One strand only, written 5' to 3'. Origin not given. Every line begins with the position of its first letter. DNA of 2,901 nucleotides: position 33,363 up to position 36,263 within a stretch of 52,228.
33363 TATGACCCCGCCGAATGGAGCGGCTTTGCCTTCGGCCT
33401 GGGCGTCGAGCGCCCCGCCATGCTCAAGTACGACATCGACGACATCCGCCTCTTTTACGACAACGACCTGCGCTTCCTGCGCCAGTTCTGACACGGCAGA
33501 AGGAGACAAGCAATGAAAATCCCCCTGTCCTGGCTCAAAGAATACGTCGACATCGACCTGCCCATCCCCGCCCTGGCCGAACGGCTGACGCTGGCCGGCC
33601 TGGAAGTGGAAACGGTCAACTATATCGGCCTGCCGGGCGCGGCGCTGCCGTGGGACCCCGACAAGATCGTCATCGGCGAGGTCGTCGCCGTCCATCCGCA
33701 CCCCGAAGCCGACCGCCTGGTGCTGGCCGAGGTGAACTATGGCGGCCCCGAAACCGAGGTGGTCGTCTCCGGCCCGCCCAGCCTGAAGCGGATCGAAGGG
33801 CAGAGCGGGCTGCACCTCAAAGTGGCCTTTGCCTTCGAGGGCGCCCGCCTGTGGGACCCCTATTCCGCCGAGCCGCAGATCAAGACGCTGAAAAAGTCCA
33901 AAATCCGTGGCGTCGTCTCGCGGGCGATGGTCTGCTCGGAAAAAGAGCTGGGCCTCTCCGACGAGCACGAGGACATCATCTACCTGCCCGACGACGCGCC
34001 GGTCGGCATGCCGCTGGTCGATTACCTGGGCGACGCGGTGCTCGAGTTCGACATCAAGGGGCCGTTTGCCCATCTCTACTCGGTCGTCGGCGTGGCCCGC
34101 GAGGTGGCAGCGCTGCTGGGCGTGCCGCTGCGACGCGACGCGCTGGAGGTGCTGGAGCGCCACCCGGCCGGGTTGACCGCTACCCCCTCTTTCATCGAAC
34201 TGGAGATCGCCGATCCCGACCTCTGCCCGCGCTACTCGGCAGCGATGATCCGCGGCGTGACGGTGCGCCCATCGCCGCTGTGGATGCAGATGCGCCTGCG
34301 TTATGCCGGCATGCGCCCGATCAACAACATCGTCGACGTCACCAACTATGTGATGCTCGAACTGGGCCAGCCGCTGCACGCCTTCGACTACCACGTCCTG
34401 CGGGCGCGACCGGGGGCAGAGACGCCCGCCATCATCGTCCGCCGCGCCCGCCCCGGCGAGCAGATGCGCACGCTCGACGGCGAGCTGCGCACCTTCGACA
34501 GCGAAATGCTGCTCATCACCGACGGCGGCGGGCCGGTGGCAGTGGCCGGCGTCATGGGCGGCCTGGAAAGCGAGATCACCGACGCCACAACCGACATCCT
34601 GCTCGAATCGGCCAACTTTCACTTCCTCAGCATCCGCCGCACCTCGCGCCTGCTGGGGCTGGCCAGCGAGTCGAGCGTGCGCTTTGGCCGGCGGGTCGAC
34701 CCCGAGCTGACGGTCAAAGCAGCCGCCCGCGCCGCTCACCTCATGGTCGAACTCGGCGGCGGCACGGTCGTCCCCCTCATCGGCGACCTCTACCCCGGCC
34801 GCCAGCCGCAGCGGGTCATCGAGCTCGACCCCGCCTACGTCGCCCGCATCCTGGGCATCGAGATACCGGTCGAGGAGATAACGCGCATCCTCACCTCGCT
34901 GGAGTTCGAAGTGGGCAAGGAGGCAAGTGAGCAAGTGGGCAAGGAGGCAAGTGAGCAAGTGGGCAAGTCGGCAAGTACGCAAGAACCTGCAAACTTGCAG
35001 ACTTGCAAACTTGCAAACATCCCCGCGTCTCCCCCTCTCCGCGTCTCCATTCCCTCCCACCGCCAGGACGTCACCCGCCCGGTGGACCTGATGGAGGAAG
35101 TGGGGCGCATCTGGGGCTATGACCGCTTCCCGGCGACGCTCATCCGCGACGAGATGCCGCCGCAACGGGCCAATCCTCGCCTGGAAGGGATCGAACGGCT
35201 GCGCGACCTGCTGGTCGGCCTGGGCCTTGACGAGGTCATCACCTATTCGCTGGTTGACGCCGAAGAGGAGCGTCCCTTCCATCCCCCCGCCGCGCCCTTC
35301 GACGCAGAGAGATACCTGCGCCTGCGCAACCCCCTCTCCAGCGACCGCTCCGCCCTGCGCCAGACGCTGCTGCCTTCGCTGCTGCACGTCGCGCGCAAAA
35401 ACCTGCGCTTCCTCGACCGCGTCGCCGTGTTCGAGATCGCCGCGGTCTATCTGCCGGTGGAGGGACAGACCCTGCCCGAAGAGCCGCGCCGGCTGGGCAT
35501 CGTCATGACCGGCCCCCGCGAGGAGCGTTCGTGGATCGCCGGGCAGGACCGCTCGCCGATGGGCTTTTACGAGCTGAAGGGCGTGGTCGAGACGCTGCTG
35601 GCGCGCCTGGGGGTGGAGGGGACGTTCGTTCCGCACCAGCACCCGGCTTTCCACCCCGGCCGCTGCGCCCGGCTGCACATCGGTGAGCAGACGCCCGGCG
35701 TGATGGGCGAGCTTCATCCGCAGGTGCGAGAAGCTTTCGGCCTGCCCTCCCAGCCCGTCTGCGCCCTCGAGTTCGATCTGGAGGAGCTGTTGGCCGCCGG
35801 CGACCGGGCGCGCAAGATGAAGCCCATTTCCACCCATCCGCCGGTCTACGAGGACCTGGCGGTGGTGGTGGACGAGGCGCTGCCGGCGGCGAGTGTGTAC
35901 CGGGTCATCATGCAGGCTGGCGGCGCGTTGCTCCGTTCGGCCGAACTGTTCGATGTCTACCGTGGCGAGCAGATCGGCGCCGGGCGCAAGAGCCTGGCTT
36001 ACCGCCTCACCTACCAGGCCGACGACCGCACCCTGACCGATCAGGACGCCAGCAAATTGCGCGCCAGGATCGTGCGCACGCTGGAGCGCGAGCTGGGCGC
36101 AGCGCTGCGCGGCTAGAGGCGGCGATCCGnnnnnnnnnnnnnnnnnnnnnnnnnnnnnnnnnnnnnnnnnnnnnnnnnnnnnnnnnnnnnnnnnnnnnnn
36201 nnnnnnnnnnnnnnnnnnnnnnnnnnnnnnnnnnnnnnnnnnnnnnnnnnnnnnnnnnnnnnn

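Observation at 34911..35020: Octamer tandem-repeat hairpin inserted in frame in the essential gene pheT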

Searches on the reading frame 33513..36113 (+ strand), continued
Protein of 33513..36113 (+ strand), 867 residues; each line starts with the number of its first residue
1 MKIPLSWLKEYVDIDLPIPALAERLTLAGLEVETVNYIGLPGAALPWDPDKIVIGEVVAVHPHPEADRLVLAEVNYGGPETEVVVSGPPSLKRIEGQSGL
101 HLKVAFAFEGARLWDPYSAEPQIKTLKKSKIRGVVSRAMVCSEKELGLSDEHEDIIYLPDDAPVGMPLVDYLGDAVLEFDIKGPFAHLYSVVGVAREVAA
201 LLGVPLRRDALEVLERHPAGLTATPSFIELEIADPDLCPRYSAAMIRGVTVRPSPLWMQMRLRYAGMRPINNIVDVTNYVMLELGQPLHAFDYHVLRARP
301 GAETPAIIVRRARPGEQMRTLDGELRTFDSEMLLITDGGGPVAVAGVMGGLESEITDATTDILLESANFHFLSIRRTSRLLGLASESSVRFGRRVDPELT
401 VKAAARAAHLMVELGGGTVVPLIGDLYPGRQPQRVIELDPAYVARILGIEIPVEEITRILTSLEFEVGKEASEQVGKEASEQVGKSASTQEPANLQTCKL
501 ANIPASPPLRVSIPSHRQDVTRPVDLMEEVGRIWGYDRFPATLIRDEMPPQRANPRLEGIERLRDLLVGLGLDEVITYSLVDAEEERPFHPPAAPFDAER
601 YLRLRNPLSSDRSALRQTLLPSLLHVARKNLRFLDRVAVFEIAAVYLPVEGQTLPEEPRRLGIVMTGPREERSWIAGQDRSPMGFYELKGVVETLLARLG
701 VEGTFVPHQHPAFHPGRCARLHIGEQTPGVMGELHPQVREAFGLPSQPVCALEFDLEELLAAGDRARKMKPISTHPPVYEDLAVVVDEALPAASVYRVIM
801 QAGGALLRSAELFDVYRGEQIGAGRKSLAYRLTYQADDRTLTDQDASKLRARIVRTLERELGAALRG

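Call 40: find_related_loci(query=A1, collection=genome_contigs, flank=5000)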
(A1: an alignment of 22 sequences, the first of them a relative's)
Query A1 (867 aa) in genome_contigs; peptide patterns used: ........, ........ (x = any residue, [..] = any of these).
600 stretches matched a pattern (row limit reached: there are more); 598 encode a relative of the query (tblastn E <= 1e-3); the best 80 are kept; 80 distinct loci.
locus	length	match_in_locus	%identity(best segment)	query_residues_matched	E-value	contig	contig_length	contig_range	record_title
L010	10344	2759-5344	70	1-866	0e+0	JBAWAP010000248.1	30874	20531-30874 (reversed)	MAG: Anaerolineae bacterium isolate MFD04381_ilm_asm_bin11 k127_41695, whole genome shotgun sequence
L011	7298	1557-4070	71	1-867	0e+0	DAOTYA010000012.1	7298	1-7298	MAG TPA_asm: Anaerolineae bacterium isolate H23_299 k115_373848, whole genome shotgun sequence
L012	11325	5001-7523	72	1-866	0e+0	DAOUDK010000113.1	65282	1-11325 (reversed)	MAG TPA_asm: Anaerolineae bacterium isolate M42_99 k117_179081, whole genome shotgun sequence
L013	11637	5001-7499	68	1-866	0e+0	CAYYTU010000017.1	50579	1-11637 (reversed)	MAG TPA_asm: uncultured Anaerolineales bacterium isolate binchicken_co17_286 genome assembly, contig: NODE_2066_length_5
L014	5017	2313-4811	70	1-867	0e+0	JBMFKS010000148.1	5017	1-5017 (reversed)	MAG: Anaerolineae bacterium isolate KM4336-29 NODE_150_length_5017_cov_6.738866, whole genome shotgun sequence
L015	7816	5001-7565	67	1-867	0e+0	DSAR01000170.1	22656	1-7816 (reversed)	MAG TPA_asm: Chloroflexota bacterium isolate SpSt-1153 Ga0129302_1000849, whole genome shotgun sequence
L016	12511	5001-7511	69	1-866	0e+0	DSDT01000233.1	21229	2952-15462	MAG TPA_asm: Chloroflexota bacterium isolate SpSt-1225 Ga0129302_1000997, whole genome shotgun sequence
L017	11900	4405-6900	69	1-865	0e+0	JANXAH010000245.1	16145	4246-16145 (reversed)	MAG: Anaerolineae bacterium isolate SKYB113 k141_9183, whole genome shotgun sequence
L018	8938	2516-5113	58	1-866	0e+0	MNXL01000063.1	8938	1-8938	MAG: Anaerolineae bacterium CG2_30_64_16 cg2_3.0_scaffold_7919_c, whole genome shotgun sequence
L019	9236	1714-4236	58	1-867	0e+0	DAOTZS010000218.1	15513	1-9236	MAG TPA_asm: Anaerolineae bacterium isolate H6_552 k131_1346603, whole genome shotgun sequence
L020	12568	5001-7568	57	1-867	0e+0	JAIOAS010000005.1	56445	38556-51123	MAG: Chloroflexota bacterium isolate S1bins155 c_000000000005, whole genome shotgun sequence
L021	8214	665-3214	57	1-866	0e+0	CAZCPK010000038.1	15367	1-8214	MAG TPA_asm: uncultured Anaerolineales bacterium isolate SRP141376_co2_268 genome assembly, contig: NODE_7676_length_153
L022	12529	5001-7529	56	1-867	0e+0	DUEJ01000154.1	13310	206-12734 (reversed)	MAG TPA_asm: Thermoflexia bacterium isolate G713 Contig154, whole genome shotgun sequence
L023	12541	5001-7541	55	1-867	0e+0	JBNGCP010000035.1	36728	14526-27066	MAG: Anaerolineae bacterium isolate E05-002 bin45.fa-35, whole genome shotgun sequence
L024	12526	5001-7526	55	1-867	0e+0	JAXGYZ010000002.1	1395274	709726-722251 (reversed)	MAG: Anaerolineae bacterium isolate AnMBR.bin525 bin525_2, whole genome shotgun sequence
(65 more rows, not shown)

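Call 45: find_related_loci(query=P0001, collection=metagenome_contigs, flank=3000)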
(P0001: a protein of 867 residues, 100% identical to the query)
Query P0001 (867 aa) in metagenome_contigs; peptide patterns used: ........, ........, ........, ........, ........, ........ (x = any residue, [..] = any of these).
600 stretches matched a pattern (row limit reached: there are more); 557 encode a relative of the query (tblastn E <= 1e-3); the best 80 are kept; 80 distinct loci.
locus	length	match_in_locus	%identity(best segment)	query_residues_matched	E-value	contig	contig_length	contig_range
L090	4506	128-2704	99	1-867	0e+0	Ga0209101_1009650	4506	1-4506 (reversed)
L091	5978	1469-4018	72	1-867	0e+0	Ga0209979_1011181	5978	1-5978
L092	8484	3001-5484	70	1-866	0e+0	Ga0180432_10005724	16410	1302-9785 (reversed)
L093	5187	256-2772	70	1-867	0e+0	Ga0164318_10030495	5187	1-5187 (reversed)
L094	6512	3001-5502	71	1-866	0e+0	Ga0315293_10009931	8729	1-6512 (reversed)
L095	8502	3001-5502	71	1-866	0e+0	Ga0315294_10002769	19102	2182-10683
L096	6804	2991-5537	69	1-866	0e+0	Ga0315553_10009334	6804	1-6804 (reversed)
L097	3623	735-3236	69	1-867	0e+0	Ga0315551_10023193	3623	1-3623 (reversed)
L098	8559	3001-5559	70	1-867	0e+0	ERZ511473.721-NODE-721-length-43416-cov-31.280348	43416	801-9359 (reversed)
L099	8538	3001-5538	72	1-867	0e+0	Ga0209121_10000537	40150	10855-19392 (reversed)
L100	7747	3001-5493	70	1-866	0e+0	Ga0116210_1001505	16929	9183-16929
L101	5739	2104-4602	69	1-867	0e+0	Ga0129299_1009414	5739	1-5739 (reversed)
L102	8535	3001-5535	69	1-867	0e+0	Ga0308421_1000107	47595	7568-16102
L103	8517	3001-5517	68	1-867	0e+0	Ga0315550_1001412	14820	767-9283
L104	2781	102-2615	67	1-866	0e+0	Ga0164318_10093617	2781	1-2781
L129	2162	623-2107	76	1-474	0e+0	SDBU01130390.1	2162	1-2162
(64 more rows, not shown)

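Call 58: predict_structure(alignment_id=A1)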
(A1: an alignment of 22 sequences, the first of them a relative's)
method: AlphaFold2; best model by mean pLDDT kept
length: 867 residues; sequences in the alignment: 22
mean_pLDDT: 42.5   pTM: 0.26
mean pLDDT of the five models: 42.5, 42.3, 42.1, 37.4, 36.6
residues with pLDDT >= 90: 0; 70-90: 131; 50-70: 135; < 50: 601
segments of 3 or more residues with pLDDT < 50: 1-7, 23-193, 208-327, 329-433, 471-505, 534-562, 568-640, 642-657, 666-683, 741-743, 765-774, 816-819, 824-826
pLDDT, mean of each block of 10 residues (from residue 1): 45 56 43 27 28 40 37 39 29 34 33 28 23 23 27 29 31 27 33 51 53 31 22 24 23 27 26 23 24 29 36 45 42 38 28 27 26 25 29 28 34 29 23 60 57 77 72 32 29 27 52 59 59 36 23 34 48 33 26 30 23 24 28 34 46 45 50 29 55 67 80 78 81 69 56 71 46 57 72 80 82 54 56 76 76 84 58
secondary structure, 60 per line:
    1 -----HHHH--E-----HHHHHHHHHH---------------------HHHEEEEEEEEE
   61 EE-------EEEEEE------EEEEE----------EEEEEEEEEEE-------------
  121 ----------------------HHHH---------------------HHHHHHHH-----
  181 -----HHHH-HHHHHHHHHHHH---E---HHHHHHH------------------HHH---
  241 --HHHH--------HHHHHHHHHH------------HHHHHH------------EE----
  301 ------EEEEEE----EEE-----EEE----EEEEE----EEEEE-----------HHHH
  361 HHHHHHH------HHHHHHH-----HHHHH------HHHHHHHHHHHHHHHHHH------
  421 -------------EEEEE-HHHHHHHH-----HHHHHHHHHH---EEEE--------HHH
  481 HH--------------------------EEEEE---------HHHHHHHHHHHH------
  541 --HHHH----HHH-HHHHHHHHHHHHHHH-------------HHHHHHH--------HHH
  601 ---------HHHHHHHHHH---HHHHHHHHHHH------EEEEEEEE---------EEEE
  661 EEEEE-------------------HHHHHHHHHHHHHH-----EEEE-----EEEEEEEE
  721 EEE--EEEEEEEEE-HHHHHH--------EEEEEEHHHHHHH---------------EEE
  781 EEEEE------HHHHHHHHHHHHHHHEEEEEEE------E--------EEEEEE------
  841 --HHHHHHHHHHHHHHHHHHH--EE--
elements in order (helices of 4 or more, strands of 3 or more residues): H6-9 H18-27 E52-62 E70-75 E82-86 E97-107 H143-146 H168-175 H186-189 H191-202 H210-216 H243-246 H255-264 H277-282 E307-312 E317-319 E325-327 E332-336 E341-345 H357-367 H374-380 H386-390 H397-414 E434-438 H440-447 H453-462 E466-469 H478-482 E509-513 H523-534 H543-546 H555-569 H583-589 H610-619 H623-633 E640-647 E657-665 H685-698 E704-707 E713-723 E726-734 H736-741 E750-755 H756-762 E778-785 H792-806 E807-813 E829-834 H843-861
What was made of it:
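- Tried and rejected: It was poor (pLDDT 42.5, call 58).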

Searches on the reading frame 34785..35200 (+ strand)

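Call 54: search_solved_structures(query=window:34800-35200:+, max_evalue=0.01, show_alignments=3)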
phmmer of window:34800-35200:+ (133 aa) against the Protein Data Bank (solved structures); distinct sequences matched with E-value up to 0.01: 8.
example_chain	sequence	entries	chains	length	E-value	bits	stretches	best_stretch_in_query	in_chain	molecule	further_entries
4p71_A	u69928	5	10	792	2e-06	31.7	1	81-122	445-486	Phenylalanine--tRNA ligase beta subunit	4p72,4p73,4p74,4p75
2rhq_B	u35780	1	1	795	2.2e-05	28.3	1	78-114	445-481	Phenylalanyl-tRNA synthetase beta chain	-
2rhs_B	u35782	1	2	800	2.2e-05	28.3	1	78-114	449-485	Phenylalanyl-tRNA synthetase beta chain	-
1b70_B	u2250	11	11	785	0.00018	25.4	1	77-114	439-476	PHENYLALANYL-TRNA SYNTHETASE | PROTEIN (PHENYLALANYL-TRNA SYNTHETASE) | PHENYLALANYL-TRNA SYNTHETASE BETA CHAIN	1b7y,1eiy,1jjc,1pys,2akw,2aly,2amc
2iy5_B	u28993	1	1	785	0.00023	25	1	77-115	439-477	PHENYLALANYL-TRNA SYNTHETASE BETA CHAIN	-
6p8t_A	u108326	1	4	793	0.00049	24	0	76-114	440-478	Phenylalanine--tRNA ligase beta subunit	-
4rv1_A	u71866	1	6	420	0.00073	23.4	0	23-50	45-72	Engineered Protein OR497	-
4hxt_A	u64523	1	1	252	0.0045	20.8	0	23-50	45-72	De Novo Protein OR329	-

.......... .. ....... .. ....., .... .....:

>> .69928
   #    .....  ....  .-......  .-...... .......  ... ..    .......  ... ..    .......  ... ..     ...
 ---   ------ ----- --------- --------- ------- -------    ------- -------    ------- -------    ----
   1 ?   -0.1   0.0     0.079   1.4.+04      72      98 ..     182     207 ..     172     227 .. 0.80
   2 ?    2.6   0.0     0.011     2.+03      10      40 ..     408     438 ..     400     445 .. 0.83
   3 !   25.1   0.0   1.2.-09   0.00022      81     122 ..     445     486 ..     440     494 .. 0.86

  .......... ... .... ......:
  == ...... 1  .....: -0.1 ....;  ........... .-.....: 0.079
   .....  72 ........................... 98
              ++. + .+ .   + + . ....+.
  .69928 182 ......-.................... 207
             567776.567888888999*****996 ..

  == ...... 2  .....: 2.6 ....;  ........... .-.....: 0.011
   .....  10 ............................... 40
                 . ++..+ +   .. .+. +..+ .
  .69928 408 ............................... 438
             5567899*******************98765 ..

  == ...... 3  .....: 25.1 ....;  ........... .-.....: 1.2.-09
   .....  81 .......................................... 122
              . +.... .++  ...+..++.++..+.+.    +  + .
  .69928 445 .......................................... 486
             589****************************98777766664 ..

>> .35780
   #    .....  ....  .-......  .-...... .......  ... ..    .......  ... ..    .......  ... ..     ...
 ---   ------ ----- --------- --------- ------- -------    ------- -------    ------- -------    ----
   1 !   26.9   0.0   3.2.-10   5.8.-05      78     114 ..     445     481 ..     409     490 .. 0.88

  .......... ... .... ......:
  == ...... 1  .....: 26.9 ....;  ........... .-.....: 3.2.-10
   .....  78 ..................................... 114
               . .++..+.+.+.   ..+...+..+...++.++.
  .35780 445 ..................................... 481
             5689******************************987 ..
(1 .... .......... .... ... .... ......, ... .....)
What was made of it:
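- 34812..35114 (+): B5 domain (residues about 434-534), interrupted by the tract between strand LEFEV and strand RVSIP. The P. aeruginosa PheT alignment leaves the gap at its residues 438-445 (call 54).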

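Call 85: predict_structure(alignment_id=A6)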
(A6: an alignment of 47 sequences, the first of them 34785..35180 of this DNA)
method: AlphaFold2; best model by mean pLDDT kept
length: 132 residues; sequences in the alignment: 47
mean_pLDDT: 71.6   pTM: 0.58
mean pLDDT of the five models: 71.6, 71.5, 70.3, 69.9, 69.0
residues with pLDDT >= 90: 36; 70-90: 32; 50-70: 39; < 50: 25
segments of 3 or more residues with pLDDT < 50: 47-58, 66-70, 72-75
pLDDT, mean of each block of 10 residues (from residue 1): 61 91 87 94 71 48 49 52 89 88 90 61 54 53
secondary structure, 60 per line:
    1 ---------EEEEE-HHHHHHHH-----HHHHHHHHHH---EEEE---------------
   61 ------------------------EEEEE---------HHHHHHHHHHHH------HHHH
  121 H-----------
elements in order: E10-14 H16-23 H29-38 E42-45 E85-89 H99-110 H117-121
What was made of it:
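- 34812..35114 (+): AF2 model of residues 425-556: core pLDDT 87-94, insert about 48-52 with no secondary structure (call 85).
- Checked: It lies between strand LEFEV and strand RVSIP of the B5 model (call 85).
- The insert is modelled as disordered (call 85).
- Tried and rejected: I replaced it with a B5-only model (call 85).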

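Call 89: fold_search(model_id=the predicted structure, library=pdb)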
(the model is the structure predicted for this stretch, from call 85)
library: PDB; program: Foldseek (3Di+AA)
matches with E <= 10: 92; with E <= 0.001: 1
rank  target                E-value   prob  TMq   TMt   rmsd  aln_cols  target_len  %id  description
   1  4p71_A                4.9e-04  1.00  0.52  0.09   8.2       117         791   26  Apo PheRS from P. aeuriginosa (released 2014-06-25)
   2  2rhs_B                1.3e-03  1.00  0.50  0.09   2.5       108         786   25  PheRS from Staphylococcus haemolyticus- rational protein engineering and inhibitor studies (released 2007-11-06)
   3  6p8t_B                2.8e-03  1.00  0.50  0.09   2.3       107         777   30  Acinetobacter baumannii tRNA synthetase in complex with compound 1 (released 2020-11-18)
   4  6p8t_A                2.8e-03  1.00  0.50  0.09   6.1       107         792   31  Acinetobacter baumannii tRNA synthetase in complex with compound 1 (released 2020-11-18)
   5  6p8t_F                3.6e-03  1.00  0.50  0.15   7.0       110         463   30  Acinetobacter baumannii tRNA synthetase in complex with compound 1 (released 2020-11-18)
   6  6p8t_E                3.6e-03  1.00  0.49  0.09  10.1       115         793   31  Acinetobacter baumannii tRNA synthetase in complex with compound 1 (released 2020-11-18)
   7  9a5b_B                4.7e-03  1.00  0.49  0.08   5.6       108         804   28  Integrative model of SYFA-SYFB by crosslinking MS and deep learning (released 2024-09-18)
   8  2rhs_D                7.4e-03  1.00  0.51  0.09   2.5       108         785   25  PheRS from Staphylococcus haemolyticus- rational protein engineering and inhibitor studies (released 2007-11-06)
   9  2rhq_B                9.0e-03  1.00  0.52  0.09   3.0       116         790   25  PheRS from Staphylococcus haemolyticus- rational protein engineering and inhibitor studies (released 2007-11-06)
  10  3pco_B                1.4e-02  1.00  0.47  0.08   8.2       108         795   25  crystal structure of E. coli phenylalanine-tRNA synthetase complexed with phenylalanine and AMP (released 2011-03-02)
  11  1b7y_B                1.7e-02  1.00  0.52  0.09   7.1       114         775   29  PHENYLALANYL TRNA SYNTHETASE COMPLEXED WITH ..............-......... (released 2000-01-26)
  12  7db8_B                1.8e-02  1.00  0.49  0.08   2.6       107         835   21  Crystal structure of Mycobacterium tuberculosis phenylalanyl-tRNA synthetase in complex with compound PF-3845 (released 2021-01-13)
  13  6oz5_B                1.8e-02  1.00  0.47  0.08   8.2       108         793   25  Escherichia coli tRNA synthetase in complex with compound 3 (released 2020-11-18)
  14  1pys_B                1.9e-02  1.00  0.52  0.09   7.1       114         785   29  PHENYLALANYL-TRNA SYNTHETASE FROM THERMUS THERMOPHILUS (released 1997-11-19)
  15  8s8b_C                2.1e-02  1.00  0.51  0.12   7.8       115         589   17  Phenylalanyl-tRNA Synthetase Domain Swap: evolutionary advantage? (released 2025-03-19)
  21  2iy5_B                5.5e-02  1.00  0.52  0.09   4.0       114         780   28  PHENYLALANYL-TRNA SYNTHETASE FROM THERMUS THERMOPHILUS complexed with tRNA and a phenylalanyl-adenylate analog (released 2006-09-06)
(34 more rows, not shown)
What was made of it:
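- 34812..35114 (+): The top 30 Foldseek PDB hits are all PheRS beta chains (call 89).
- On PheT B5 domain (PF03484): Foldseek probability 1.00 to 4p71, 2rhs, 1pys and 2iy5 (call 89).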
